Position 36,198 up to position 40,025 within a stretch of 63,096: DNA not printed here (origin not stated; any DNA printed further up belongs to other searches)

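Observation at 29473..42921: Orphan GspF plus eight-gene array of oversized pseudopilins and a PATR beta-helix protein: a non-canonical T2SS/T4P-like fibre module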

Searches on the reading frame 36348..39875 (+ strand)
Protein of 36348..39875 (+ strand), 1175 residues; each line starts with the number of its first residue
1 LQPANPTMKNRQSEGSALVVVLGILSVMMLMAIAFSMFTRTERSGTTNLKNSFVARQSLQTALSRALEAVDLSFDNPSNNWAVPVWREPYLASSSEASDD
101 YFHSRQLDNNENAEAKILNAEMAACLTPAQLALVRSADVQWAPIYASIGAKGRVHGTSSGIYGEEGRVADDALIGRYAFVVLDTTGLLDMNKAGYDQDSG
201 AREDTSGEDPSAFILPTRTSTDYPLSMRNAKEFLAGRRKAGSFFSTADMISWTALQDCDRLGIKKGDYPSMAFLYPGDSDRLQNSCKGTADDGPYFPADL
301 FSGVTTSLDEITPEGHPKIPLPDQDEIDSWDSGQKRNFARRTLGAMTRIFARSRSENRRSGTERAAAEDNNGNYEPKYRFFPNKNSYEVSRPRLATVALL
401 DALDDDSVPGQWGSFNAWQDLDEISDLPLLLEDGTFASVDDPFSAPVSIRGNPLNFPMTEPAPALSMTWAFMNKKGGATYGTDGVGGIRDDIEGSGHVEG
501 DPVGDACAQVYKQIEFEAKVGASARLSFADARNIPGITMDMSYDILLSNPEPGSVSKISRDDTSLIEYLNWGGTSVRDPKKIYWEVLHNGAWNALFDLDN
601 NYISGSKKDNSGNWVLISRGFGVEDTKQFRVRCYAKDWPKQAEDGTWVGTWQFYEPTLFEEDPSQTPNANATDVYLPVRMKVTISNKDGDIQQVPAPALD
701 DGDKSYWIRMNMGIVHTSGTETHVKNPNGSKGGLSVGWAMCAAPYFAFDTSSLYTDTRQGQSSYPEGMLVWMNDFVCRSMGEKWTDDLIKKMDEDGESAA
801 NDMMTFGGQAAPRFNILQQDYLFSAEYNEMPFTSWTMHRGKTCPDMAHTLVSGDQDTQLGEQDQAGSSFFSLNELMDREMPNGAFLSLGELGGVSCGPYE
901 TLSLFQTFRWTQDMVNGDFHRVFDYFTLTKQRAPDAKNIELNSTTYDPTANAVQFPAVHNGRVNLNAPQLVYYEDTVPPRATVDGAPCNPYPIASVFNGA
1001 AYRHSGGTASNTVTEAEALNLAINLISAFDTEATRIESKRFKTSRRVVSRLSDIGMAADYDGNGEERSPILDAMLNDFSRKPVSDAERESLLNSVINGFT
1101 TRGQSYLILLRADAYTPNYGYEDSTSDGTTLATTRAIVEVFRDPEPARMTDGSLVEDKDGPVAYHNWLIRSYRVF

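Call 3: search_protein_families(library=pfam, proteins=[window:36348-39875:+], max_evalue=0.01)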
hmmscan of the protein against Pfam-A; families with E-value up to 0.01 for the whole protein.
window:36348-39875:+ (1175 aa): 0 families

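Call 4: search_protein_families(library=ncbifam, proteins=[window:36348-39875:+], max_evalue=0.01)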
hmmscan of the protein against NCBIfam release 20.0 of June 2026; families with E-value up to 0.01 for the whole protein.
window:36348-39875:+ (1175 aa): 1 family
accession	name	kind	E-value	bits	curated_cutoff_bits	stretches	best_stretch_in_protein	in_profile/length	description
NF037980.1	T2SS_GspK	equivalog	0.0032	17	130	1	14-84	2-79/307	type II secretion system minor pseudopilin GspK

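Call 12: find_homologous_proteins(query=window:36369-39875:+, max_evalue=0.001)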
Query window:36369-39875:+ (1168 aa): 33 proteins with E <= 0.001 among 8000 candidates.
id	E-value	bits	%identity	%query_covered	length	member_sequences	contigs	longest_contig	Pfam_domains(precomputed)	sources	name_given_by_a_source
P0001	0.0e+0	2713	100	100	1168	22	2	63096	-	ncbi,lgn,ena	-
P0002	0.0e+0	1532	59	100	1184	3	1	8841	-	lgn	-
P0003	0.0e+0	1513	59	100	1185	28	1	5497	-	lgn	-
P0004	7.2e-181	622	38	100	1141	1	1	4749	-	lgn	-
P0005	1.8e-180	620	38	100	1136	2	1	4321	-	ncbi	-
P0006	7.2e-179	615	35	99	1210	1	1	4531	-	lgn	-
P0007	6.5e-171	589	40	43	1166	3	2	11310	-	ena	-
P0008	7.9e-171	588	34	99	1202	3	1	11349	-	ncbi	-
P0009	9.3e-171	588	37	100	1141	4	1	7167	-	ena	-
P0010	7.2e-169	582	39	43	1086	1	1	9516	-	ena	-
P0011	1.2e-168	581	39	43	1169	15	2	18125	-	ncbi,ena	-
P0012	6.2e-167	575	35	99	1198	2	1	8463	-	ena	-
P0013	7.1e-161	555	34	100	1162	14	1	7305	-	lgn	-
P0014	2.4e-156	540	34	50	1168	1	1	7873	-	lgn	-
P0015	3.8e-156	540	37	43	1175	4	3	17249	-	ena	-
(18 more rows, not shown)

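Call 14: find_related_loci(query=A1, collection=genome_contigs, flank=10000)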
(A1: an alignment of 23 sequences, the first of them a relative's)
Query A1 (1168 aa) in genome_contigs; peptide patterns used: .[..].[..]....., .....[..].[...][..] (x = any residue, [..] = any of these).
58 stretches matched a pattern; 17 encode a relative of the query (tblastn E <= 1e-3); 17 distinct loci.
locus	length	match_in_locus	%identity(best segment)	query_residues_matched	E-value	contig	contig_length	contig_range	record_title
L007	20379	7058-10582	59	6-1168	0e+0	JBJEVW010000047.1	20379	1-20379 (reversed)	MAG: Kiritimatiellia bacterium isolate PUUB37_bin.017 NODE_1544_length_20379_cov_6.992078, whole genome shotgun sequence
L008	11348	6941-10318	39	8-1168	0e+0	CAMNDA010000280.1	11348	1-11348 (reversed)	MAG: uncultured Verrucomicrobia bacterium isolate SRR873595_bin.42_metaWRAP_v1.3_MAG genome assembly, contig: ERZ1756110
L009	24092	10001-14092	33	8-1168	2e-171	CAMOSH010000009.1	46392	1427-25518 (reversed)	MAG: uncultured Verrucomicrobia bacterium isolate SRR873605_bin.155_metaWRAP_v1.3_MAG genome assembly, contig: NODE_853_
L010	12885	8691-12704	34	3-1168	4e-169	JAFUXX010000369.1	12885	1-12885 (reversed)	MAG: Kiritimatiellae bacterium isolate RGIG4926 Roe_deer_Rumen-3__c250906, whole genome shotgun sequence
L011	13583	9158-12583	35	3-1168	5e-160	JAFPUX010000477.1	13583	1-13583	MAG: Kiritimatiellae bacterium isolate RGIG1497 Goat_Abomasum-2__c456269, whole genome shotgun sequence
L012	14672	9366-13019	31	4-1168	3e-139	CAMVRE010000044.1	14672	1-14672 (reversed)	MAG TPA_asm: uncultured Verrucomicrobia bacterium isolate SRR8387717_bin.9_metaWRAP_v1.3_MAG genome assembly, contig: ER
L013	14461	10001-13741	33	1-1168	9e-155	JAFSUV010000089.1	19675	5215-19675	MAG: Kiritimatiellae bacterium isolate RGIG3494 Goat_Rumen.Co__c1206560, whole genome shotgun sequence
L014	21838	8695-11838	29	1-1168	6e-95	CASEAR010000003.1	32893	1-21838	uncultured Verrucomicrobiota bacterium isolate CO.A104.metabat-bins.159 genome assembly, contig: CO.A104.metabat-bins.15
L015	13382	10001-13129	28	1-1168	6e-93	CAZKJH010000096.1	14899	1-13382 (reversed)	MAG TPA_asm: uncultured Lentisphaerales bacterium isolate SRP272421_co3_722 genome assembly, contig: NODE_10805_length_1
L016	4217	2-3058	28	26-1168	3e-88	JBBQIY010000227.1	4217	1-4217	MAG: Kiritimatiellia bacterium isolate Co_metawrap_785 Cmw_785_k141_29539322_length_4217_cov_9.0000, whole genome shotgu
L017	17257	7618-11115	37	8-1168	6e-85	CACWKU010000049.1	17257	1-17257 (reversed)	uncultured bacterium isolate RUG10674 genome assembly, contig: RUG10674_asm_49, whole genome shotgun sequence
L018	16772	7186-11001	30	1-1168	2e-125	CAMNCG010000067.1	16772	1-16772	MAG: uncultured Verrucomicrobia bacterium isolate SRR873598_bin.104_metaWRAP_v1.3_MAG genome assembly, contig: NODE.6813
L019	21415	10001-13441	34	10-1168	1e-163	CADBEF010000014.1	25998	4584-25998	uncultured bacterium isolate RUG13889 genome assembly, contig: RUG13889_asm_14, whole genome shotgun sequence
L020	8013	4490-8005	40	2-1168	3e-81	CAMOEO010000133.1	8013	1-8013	MAG: uncultured Verrucomicrobia bacterium isolate SRR873600_bin.10_metaWRAP_v1.3_MAG genome assembly, contig: NODE_21734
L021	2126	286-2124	34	532-1128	8e-82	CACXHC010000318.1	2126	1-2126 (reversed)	MAG: uncultured Ruminococcus sp. isolate RUG11255 genome assembly, contig: RUG11255_asm_318, whole genome shotgun sequen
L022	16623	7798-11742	41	7-1168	3e-90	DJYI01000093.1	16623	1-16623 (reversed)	MAG TPA_asm: Verrucomicrobia bacterium UBA6982 UBA6982_contig_23306, whole genome shotgun sequence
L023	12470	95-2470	30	446-1168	3e-67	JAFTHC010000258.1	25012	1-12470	MAG: Kiritimatiellae bacterium isolate RGIG3813 Roe_deer_Abomasum.Co__c752477, whole genome shotgun sequence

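Call 18: search_protein_families(library=pfam, alignment_id=A2, max_evalue=0.00001)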
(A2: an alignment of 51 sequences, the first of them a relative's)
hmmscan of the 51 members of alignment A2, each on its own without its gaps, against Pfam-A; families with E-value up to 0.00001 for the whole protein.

A. member 1, L007:11217-13052:- (611 aa): 1 family
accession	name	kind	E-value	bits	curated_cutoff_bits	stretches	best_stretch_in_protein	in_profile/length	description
PF09660.15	DUF2397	-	1.9e-09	37.3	28.5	1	132-443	4-308/483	Protein of unknown function (DUF2397)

B. families by the number of members that match (of 51 scanned): 70 families (the first 25 are shown)
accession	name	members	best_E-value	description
PF22124.2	Glyco_hydro_95_cat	2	3.7e-101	Glycosyl hydrolase family 95 catalytic domain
PF04055.27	Radical_SAM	2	4.2e-26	Radical SAM superfamily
PF21307.2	Glyco_hydro_95_C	2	3.9e-11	Glycoside hydrolase family 95, C-terminal domain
PF07728.20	AAA_5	2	1.3e-09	AAA domain (dynein-related subfamily)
PF00310.26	GATase_2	1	1.4e-167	Glutamine amidotransferases class-II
PF02233.22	PNTB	1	8.6e-154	NAD(P) transhydrogenase beta subunit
PF01645.23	Glu_synthase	1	1.6e-144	Conserved region in glutamate synthase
PF04898.20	Glu_syn_central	1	5.6e-108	Glutamate synthase central domain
PF01078.27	Mg_chelatase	1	1.3e-94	Magnesium chelatase, subunit ChlI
PF00750.26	tRNA-synt_1d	1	9.2e-90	tRNA synthetases class I (R), catalytic domain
PF01493.24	GXGXG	1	1.9e-74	GXGXG motif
PF00158.32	Sigma54_activat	1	8.9e-71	Sigma-54 interaction domain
PF12437.13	GSIII_N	1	4.5e-70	Glutamine synthetase type III N terminal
PF01180.27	DHO_dh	1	1.4e-69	Dihydroorotate dehydrogenase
PF02673.24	BacA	1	7.8e-65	Bacitracin resistance protein BacA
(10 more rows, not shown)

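Call 32: search_solved_structures(query=A1, max_evalue=1, show_alignments=2)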
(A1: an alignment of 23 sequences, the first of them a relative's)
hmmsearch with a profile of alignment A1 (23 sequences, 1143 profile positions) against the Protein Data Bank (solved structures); distinct sequences matched with E-value up to 1: 0.

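Call 39: predict_structure(alignment_id=A1)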
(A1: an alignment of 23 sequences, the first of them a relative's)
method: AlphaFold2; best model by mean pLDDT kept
length: 1168 residues; sequences in the alignment: 23
mean_pLDDT: 62.7   pTM: 0.54
mean pLDDT of the five models: 62.7, 57.1, 55.0, 50.8, 48.7
residues with pLDDT >= 90: 43; 70-90: 393; 50-70: 437; < 50: 295
segments of 3 or more residues with pLDDT < 50: 1-16, 22-44, 69-72, 140-164, 236-241, 248-252, 254-286, 295-304, 351-362, 364-366, 478-495, 567-570, 608-610, 710-725, 799-805, 844-861, 866-874, 898-901, 903-908, 923-954, 1110-1121, 1141-1143, 1145-1147, 1149-1155
pLDDT, mean of each block of 10 residues (from residue 1): 32 47 41 31 53 74 64 56 73 67 73 64 72 70 38 42 58 71 57 65 67 54 59 50 49 45 37 36 46 42 48 68 77 81 67 44 53 84 85 77 79 70 57 74 85 81 81 64 45 49 80 82 60 90 79 73 60 77 83 85 56 77 83 59 69 64 65 90 89 85 77 42 59 88 86 74 86 82 76 61 57 72 67 55 43 38 49 51 68 60 49 65 43 39 31 49 57 55 75 68 70 73 56 58 51 52 59 59 68 61 73 42 63 61 47 50 58
secondary structure, 60 per line:
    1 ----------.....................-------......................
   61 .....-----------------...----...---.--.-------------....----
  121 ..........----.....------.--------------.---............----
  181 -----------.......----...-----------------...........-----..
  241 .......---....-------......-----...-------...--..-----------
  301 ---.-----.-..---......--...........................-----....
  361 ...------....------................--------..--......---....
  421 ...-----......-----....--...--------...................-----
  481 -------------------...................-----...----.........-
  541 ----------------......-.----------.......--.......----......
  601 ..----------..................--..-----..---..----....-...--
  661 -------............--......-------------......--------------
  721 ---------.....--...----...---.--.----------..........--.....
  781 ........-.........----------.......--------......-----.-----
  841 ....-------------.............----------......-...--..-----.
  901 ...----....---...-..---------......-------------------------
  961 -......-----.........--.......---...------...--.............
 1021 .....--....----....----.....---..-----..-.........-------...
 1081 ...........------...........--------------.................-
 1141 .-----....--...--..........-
elements in order (helices of 4 or more, strands of 3 or more residues): H11-31 H39-65 E83-85 H113-116 H121-129 E135-139 E165-176 H192-198 H223-233 H239-247 H251-254 H262-267 H317-322 H325-351 H357-363 E370-373 E380-383 H384-395 H410-413 E417-423 E429-434 H440-443 E457-475 E503-518 E531-539 H557-562 E575-581 E584-587 E595-602 E613-630 H651-654 E668-679 E682-687 E701-706 E730-734 E764-766 H767-773 H776-788 H790-798 H809-815 H824-829 H841-844 H858-870 H881-886 E888-890 E900-903 E908-911 H930-935 E962-967 E973-981 H984-990 E994-996 E1003-1005 H1008-1025 E1028-1031 E1036-1039 H1044-1048 H1062-1070 H1078-1091 E1098-1108 E1123-1139 E1147-1150 E1153-1155 E1158-1167

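Call 42: fold_search(model_id=the predicted structure, library=pdb)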
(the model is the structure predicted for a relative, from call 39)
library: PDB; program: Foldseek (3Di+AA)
matches with E <= 10: 256; with E <= 0.001: 0
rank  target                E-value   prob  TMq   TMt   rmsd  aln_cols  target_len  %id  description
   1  5wtb_B                3.0e-02  0.23  0.05  0.13  14.6       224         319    8  Complex Structure of Staphylococcus aureus SdrE with human complement factor H (released 2017-07-19)
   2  5w6h_A                4.0e-02  0.09  0.03  0.04  19.9       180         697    8  Crystal structure of Bacteriophage CBA120 tailspike protein 4 enzymatically active domain (TSP4dN, orf213) (released 2018-10-24)
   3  3vac_A                5.7e-02  0.35  0.07  0.15  11.6       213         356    8  Crystal Structure of the CFA/I Enterotoxigenic E. coli adhesin CfaE mutant G168D (released 2013-02-20)
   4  2zex_A                7.0e-02  0.05  0.03  0.12  17.0       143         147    7  Family 16 carbohydrate binding module (released 2008-03-04)
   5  4ph8_A                8.1e-02  0.18  0.06  0.25  12.6       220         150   11  Crystal structure of AggA, the major subunit of aggregative adherence fimbriae type I (AAF/I) from the Escherichia col (released 2014-10-01)
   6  4bk4_B                8.5e-02  0.04  0.04  0.10  28.7       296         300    9  crystal structure of the human EphA4 ectodomain (released 2013-07-03)
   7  2hb0_B                9.4e-02  0.28  0.07  0.16  10.6       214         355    7  Crystal Structure of CfaE, the Adhesive Subunit of CFA/I Fimbria of Enterotoxigenic Escherichia coli (released 2007-06-26)
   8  3ml6_E                1.2e-01  0.20  0.05  0.12  13.1       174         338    7  a complex between Dishevelled2 and clathrin adaptor AP-2 (released 2010-08-11)
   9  4yhd_B                1.2e-01  0.03  0.04  0.11  26.7       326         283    9  Staphylococcal alpha-hemolysin H35A mutant monomer (released 2015-10-21)
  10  9ef9_A                1.3e-01  0.04  0.04  0.05  33.7       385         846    8  Cryo-EM structure of Drosophila melanogaster insulin receptor (dmIR) bound with three DILP5, asymmetric conformation (released 2025-10-01)
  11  2hb0_A                1.4e-01  0.16  0.07  0.15  10.6       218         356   10  Crystal Structure of CfaE, the Adhesive Subunit of CFA/I Fimbria of Enterotoxigenic Escherichia coli (released 2007-06-26)
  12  3oea_A                1.7e-01  0.02  0.03  0.11  16.9       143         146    6  Crystal structure of the Q121E mutants of C.polysaccharolyticus CBM16-1 bound to cellopentaose (released 2010-08-25)
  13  9shr                  1.8e-01  0.03  0.04  0.10  26.6       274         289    6  Alpha-Hemolysin of S.aureus (monomer) in complex with the small molecule N-(3-(Diethylamino)propyl)-1-(6-(p-tolyl)imidaz (released 2026-03-04)
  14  6nkp_B                1.9e-01  0.09  0.05  0.22  19.7       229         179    7  EphA2 LBD in complex with bA-WLA-YSKbio peptide (released 2019-05-01)
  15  3oeb_A                1.9e-01  0.03  0.03  0.12  17.1       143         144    6  Crystal structure of the Q121E mutant of C.polysaccharolyticus CBM16-1 bound to mannopentaose (released 2010-08-25)
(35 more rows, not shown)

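Call 48: search_protein_representatives(alignment_id=A1)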
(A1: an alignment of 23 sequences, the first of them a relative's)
Query: 23 sequences, 1143 profile positions. Proteins with E-value up to 0.001 (for the whole library): 1229; up to 1e-10: 510; up to 1e-30: 110. The best 150 are listed.
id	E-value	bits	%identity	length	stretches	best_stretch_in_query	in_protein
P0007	0.0e+00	1475.5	-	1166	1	4-1143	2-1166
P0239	0.0e+00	1465.1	-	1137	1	5-1143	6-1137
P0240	0.0e+00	1339.2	-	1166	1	4-1143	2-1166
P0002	0.0e+00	1314.5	-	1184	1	1-1143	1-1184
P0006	0.0e+00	1309.1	-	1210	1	4-1143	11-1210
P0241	0.0e+00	1249.3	-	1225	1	6-1143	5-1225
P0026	0.0e+00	1232.5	-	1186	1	1-1143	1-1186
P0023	0.0e+00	1181.2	-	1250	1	6-1143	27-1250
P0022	0.0e+00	1168.8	-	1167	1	4-1143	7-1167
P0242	0.0e+00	1159.3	-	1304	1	5-1143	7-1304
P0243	0.0e+00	1156.5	-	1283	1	6-1143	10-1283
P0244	0.0e+00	1102.9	-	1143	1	7-1143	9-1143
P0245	0.0e+00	1102.4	-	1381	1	8-1143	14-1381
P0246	0.0e+00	1091.7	-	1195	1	6-1143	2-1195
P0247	0.0e+00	1065.3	-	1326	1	5-1143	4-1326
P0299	3.0e-43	164.7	-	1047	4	1019-1143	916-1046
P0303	1.8e-41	158.8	-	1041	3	6-215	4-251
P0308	9.3e-40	153.2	-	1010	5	4-69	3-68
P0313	2.9e-39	151.5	-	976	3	5-73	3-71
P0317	4.5e-38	147.6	-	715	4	5-75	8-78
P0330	2.4e-34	135.2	-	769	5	4-73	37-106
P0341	3.5e-31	124.8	-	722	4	6-78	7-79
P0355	7.8e-28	113.7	-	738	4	8-196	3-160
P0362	4.5e-26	107.9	-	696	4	9-72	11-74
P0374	5.1e-25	104.3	-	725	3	4-74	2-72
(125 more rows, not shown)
